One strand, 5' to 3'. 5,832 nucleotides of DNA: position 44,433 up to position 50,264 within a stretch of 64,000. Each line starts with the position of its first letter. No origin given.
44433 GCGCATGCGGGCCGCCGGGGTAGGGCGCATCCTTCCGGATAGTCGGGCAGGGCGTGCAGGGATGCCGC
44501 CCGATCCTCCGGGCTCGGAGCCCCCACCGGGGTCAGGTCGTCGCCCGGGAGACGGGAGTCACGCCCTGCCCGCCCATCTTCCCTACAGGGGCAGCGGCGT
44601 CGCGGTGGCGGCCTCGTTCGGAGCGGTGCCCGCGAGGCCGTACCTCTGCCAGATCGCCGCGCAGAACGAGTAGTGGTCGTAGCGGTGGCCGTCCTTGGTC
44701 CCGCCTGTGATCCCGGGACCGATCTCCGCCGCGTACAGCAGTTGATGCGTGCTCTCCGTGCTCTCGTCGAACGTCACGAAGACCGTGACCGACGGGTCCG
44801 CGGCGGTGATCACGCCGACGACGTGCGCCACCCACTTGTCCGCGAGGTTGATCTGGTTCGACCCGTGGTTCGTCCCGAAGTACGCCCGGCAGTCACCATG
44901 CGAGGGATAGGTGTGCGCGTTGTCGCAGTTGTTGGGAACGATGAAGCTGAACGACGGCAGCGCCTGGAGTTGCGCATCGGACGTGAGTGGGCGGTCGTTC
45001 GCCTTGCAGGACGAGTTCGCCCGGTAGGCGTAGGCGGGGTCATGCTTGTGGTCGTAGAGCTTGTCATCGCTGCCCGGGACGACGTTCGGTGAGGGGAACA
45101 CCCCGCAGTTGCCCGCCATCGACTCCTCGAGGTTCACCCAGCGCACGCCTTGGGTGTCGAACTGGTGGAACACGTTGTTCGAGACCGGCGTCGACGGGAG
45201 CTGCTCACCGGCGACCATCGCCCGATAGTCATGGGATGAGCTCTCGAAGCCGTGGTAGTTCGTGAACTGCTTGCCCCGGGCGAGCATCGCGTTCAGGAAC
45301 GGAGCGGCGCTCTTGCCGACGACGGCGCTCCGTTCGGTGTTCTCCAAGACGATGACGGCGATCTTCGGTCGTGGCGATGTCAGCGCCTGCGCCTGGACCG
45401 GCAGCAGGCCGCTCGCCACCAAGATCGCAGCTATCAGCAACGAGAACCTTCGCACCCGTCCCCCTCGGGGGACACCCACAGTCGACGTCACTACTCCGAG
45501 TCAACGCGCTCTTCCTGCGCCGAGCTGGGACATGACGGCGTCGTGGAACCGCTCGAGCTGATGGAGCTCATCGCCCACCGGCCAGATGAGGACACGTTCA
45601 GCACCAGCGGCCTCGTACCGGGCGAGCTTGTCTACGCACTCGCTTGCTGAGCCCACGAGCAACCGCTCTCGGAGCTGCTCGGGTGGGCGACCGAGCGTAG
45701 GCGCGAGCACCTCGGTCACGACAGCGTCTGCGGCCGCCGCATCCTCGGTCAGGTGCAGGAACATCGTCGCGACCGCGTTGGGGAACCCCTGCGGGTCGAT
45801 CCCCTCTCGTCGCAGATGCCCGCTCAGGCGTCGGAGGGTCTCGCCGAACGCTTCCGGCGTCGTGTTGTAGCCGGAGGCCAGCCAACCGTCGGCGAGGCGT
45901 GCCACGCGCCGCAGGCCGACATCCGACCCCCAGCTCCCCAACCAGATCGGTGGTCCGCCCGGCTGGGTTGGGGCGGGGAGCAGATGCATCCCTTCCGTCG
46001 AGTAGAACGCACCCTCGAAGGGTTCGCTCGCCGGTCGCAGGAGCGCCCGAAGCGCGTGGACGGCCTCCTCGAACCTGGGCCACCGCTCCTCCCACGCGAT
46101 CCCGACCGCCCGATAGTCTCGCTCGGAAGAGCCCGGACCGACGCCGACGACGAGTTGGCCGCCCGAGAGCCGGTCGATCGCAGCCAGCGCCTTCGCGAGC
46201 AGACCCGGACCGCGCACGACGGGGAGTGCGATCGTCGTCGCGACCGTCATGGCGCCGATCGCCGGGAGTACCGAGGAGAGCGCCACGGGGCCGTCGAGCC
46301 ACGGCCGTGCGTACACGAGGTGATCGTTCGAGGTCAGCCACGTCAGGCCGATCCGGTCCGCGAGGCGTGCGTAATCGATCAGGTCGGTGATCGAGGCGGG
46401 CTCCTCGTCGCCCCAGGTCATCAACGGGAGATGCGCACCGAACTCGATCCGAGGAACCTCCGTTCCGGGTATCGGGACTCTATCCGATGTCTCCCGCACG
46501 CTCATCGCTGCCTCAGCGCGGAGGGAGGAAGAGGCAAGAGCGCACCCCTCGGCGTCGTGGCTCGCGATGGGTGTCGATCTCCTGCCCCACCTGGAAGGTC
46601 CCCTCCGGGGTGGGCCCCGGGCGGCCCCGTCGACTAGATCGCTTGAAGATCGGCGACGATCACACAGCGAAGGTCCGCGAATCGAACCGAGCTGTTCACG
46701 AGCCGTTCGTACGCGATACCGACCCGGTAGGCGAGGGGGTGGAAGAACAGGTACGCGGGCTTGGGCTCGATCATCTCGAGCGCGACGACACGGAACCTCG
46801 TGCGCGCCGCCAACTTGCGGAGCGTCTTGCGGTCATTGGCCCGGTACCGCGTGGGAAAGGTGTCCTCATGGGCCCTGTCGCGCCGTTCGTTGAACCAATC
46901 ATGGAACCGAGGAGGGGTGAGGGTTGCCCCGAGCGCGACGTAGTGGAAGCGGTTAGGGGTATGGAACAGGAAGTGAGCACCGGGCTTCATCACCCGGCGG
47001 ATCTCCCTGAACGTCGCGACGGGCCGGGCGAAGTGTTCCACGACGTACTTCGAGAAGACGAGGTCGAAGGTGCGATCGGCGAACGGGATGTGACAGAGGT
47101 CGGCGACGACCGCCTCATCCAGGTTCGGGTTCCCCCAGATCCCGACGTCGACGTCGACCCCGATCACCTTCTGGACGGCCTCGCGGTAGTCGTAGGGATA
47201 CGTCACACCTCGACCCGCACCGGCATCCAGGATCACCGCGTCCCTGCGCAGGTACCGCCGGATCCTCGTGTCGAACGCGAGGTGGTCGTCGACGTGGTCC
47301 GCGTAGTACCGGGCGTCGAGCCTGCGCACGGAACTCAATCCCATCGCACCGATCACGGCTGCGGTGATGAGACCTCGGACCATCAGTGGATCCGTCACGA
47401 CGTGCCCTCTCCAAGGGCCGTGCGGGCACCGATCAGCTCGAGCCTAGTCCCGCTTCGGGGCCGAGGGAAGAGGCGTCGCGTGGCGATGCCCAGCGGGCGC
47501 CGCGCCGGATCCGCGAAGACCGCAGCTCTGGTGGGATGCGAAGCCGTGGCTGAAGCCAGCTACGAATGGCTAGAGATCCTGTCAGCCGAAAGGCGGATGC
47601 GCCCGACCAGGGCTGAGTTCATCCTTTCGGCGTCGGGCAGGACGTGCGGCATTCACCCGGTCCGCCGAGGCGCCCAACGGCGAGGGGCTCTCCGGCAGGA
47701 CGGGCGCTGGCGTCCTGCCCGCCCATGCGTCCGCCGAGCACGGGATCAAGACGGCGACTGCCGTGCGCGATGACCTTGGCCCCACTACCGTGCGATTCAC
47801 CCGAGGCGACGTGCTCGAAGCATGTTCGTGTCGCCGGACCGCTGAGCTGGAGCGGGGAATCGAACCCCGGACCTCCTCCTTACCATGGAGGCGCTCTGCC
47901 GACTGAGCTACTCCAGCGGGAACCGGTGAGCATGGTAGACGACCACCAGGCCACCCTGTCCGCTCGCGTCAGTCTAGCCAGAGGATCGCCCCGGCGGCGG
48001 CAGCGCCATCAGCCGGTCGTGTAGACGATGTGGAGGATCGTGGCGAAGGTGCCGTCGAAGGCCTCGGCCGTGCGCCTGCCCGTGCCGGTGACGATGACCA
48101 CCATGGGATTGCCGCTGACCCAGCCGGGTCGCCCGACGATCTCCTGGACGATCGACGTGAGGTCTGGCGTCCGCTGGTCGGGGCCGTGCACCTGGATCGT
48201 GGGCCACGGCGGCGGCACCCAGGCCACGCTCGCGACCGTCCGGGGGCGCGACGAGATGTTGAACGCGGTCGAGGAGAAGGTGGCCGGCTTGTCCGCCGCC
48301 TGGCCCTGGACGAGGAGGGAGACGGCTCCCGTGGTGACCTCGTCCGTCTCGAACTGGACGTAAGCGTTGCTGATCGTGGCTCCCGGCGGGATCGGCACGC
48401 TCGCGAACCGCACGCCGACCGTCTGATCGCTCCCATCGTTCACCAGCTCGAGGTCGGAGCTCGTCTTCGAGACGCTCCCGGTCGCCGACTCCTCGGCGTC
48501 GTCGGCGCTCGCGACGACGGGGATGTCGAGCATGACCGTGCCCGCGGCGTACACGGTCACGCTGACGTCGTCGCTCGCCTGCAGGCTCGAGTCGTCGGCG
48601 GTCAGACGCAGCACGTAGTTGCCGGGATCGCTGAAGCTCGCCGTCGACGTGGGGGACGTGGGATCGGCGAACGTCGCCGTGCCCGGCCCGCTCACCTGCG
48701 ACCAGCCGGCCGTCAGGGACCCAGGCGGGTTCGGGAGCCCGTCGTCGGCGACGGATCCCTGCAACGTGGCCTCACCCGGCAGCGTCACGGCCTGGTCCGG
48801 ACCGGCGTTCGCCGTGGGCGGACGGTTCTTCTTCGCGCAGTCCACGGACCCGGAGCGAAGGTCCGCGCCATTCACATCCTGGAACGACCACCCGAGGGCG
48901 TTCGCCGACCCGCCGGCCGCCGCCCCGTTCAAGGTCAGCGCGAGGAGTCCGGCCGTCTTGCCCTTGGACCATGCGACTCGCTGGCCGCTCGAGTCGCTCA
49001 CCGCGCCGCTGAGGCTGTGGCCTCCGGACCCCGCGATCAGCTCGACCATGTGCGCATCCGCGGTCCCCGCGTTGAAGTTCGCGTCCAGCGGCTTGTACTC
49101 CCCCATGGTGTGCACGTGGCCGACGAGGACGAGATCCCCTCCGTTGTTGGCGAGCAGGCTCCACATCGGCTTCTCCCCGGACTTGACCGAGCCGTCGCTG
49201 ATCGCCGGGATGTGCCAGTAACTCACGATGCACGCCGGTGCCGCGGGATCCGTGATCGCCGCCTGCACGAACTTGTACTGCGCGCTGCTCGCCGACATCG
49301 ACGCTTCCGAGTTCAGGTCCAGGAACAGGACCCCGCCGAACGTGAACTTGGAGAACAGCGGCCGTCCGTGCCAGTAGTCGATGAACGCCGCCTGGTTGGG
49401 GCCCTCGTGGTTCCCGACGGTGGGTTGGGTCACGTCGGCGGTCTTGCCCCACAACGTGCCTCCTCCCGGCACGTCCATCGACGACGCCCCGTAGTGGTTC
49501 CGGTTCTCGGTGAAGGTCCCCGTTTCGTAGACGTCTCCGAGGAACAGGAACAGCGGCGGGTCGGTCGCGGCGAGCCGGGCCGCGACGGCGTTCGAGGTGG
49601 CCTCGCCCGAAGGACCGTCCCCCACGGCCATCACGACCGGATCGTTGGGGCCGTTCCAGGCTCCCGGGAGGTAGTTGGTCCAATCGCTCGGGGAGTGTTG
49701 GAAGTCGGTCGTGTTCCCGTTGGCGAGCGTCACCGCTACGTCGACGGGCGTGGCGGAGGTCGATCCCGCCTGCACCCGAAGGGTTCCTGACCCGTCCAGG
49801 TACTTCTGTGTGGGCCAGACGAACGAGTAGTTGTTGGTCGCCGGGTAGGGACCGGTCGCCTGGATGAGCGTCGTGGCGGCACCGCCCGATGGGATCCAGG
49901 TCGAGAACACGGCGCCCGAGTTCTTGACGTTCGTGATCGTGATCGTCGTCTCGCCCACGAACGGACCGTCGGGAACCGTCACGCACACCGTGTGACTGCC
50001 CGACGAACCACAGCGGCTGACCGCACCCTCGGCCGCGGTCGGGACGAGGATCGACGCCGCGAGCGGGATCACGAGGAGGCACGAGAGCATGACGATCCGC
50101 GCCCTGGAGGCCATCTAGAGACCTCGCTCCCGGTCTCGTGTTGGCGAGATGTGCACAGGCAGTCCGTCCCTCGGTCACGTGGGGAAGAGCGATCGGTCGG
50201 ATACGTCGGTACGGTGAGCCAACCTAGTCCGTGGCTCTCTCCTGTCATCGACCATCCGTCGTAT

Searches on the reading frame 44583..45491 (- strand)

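Call 7: search_protein_families(library=pfam, proteins=[window:44583-45491:-], max_evalue=0.01)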
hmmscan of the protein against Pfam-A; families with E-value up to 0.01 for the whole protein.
window:44583-45491:- (302 aa): 1 family
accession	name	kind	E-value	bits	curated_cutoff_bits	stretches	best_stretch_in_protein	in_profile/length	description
PF04185.19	Phosphoesterase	-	6.6e-10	39.1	23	1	105-244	168-290/356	Phosphoesterase family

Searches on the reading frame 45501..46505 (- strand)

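Call 7: search_protein_families(library=pfam, proteins=[window:45501-46505:-], max_evalue=0.01)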
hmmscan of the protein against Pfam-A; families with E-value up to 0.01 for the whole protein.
window:45501-46505:- (334 aa): 1 family
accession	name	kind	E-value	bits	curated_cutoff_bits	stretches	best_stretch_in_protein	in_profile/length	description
PF00296.26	Bac_luciferase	-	9.8e-42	143.8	27.9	1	34-303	17-313/314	Luciferase-like monooxygenase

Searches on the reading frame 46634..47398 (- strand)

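Call 81: search_protein_families(library=pfam, proteins=[window:46634-47398:-], max_evalue=0.0001)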
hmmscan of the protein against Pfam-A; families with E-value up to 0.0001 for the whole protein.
window:46634-47398:- (254 aa): 5 families
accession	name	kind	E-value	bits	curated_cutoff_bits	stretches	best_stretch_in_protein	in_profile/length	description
PF08241.18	Methyltransf_11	-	6.9e-17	62.3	21.2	1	57-145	1-95/95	Methyltransferase domain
PF13489.12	Methyltransf_23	-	6.4e-14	52.4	27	1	46-206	16-163/164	Methyltransferase domain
PF13649.12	Methyltransf_25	-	1.3e-10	42.3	27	1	56-140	1-96/97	Methyltransferase domain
PF13847.12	Methyltransf_31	-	5.4e-10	39.6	27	1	98-155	60-114/145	Methyltransferase domain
PF08242.18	Methyltransf_12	-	9.9e-06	26.7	30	1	105-143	57-98/98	Methyltransferase domain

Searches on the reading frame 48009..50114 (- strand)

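Call 7: search_protein_families(library=pfam, proteins=[window:48009-50114:-], max_evalue=0.01)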
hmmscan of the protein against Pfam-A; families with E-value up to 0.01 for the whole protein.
window:48009-50114:- (701 aa): 3 families
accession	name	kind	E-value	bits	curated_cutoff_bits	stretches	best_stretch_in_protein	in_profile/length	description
PF22352.2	K319L-like_PKD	-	4.7e-13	49.4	27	1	437-521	1-84/84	K319L-like, PKD domain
PF00149.33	Metallophos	-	3.1e-05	24.9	21.5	1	180-336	24-190/191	Calcineurin-like phosphoesterase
PF00801.26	PKD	-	0.0043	17.5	23.5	1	441-521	9-80/80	PKD domain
